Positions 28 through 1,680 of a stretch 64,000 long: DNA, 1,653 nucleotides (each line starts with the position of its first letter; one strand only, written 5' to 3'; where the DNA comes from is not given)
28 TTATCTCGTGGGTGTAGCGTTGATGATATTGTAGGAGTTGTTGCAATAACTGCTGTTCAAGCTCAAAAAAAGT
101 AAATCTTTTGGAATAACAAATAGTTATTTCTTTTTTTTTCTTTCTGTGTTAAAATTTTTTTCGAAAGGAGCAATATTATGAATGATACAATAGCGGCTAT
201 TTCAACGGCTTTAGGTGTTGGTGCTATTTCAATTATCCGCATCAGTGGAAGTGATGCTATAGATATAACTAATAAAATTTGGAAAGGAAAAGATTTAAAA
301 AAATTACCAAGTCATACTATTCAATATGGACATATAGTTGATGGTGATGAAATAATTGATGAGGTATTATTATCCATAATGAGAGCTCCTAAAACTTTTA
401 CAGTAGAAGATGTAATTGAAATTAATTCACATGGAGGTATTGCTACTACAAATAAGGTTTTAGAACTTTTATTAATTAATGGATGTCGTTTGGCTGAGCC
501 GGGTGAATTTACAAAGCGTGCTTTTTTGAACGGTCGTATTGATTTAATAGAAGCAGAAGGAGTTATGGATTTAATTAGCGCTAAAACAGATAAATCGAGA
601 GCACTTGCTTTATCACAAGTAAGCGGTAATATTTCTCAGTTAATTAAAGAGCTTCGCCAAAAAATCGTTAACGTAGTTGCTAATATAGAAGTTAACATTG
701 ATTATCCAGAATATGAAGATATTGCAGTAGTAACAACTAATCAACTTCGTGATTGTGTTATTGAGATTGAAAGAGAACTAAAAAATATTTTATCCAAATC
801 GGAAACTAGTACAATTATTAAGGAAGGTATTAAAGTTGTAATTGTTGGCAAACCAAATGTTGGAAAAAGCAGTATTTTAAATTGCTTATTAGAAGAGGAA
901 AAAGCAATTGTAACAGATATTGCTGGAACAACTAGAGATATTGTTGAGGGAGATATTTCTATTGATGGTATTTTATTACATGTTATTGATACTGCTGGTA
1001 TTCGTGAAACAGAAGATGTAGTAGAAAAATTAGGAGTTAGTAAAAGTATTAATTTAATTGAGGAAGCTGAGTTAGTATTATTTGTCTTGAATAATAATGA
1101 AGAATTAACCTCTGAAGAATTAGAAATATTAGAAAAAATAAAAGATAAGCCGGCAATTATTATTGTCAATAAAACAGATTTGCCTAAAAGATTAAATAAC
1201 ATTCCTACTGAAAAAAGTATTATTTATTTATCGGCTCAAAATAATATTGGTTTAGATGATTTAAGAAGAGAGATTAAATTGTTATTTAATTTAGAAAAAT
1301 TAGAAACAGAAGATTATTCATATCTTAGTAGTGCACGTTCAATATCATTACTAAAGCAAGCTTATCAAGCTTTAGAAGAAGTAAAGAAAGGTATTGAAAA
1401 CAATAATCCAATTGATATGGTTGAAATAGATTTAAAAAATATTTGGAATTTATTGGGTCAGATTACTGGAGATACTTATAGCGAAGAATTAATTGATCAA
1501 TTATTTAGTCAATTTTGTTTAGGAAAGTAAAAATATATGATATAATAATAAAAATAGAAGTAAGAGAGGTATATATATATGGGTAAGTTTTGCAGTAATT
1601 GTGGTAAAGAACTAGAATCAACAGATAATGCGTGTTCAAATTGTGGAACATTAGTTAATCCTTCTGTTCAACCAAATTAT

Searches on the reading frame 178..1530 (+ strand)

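Call 57: search_protein_families(library=ncbifam, proteins=[window:178-1530:+], max_evalue=1e-10)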
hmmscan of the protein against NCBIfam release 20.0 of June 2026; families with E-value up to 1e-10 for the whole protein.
window:178-1530:+ (450 aa): 10 families
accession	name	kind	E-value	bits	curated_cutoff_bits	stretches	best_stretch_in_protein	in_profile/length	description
TIGR00450.1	mnmE_trmE_thdF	equivalog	7.9e-126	420.7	252.6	1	10-450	2-446/446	tRNA uridine-5-carboxymethylaminomethyl(34) synthesis GTPase MnmE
NF003661.0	PRK05291.1-3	equivalog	1.5e-117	393.7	380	1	2-450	3-448/448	tRNA uridine-5-carboxymethylaminomethyl(34) synthesis GTPase MnmE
TIGR03594.1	GTPase_EngA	equivalog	5.7e-36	124.4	306.7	1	181-337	140-300/432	ribosome biogenesis GTPase Der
TIGR03918.1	GTP_HydF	equivalog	1.1e-24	87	325.55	1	218-373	8-170/392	[FeFe] hydrogenase H-cluster maturation GTPase HydF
TIGR00231.1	small_GTP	domain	1.2e-24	87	42.5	1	217-340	3-127/164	GTP-binding protein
NF000908.1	PRK00089.1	equivalog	1.5e-23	83.5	237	1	220-368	6-165/291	GTPase Era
NF002828.0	PRK03003.1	equivalog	5.3e-23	81.3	631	1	202-335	198-336/477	ribosome biogenesis GTPase Der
NF007071.0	PRK09518.1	equivalog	1.3e-22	80.2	953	1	200-335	427-567/706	bifunctional cytidylate kinase/GTPase Der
TIGR00436.1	era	equivalog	1.3e-16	60.8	116.25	1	219-350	2-134/270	GTPase Era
TIGR03596.1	GTPase_YlqF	equivalog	2.2e-13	50.2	208.2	1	176-275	73-173/276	ribosome biogenesis GTPase YlqF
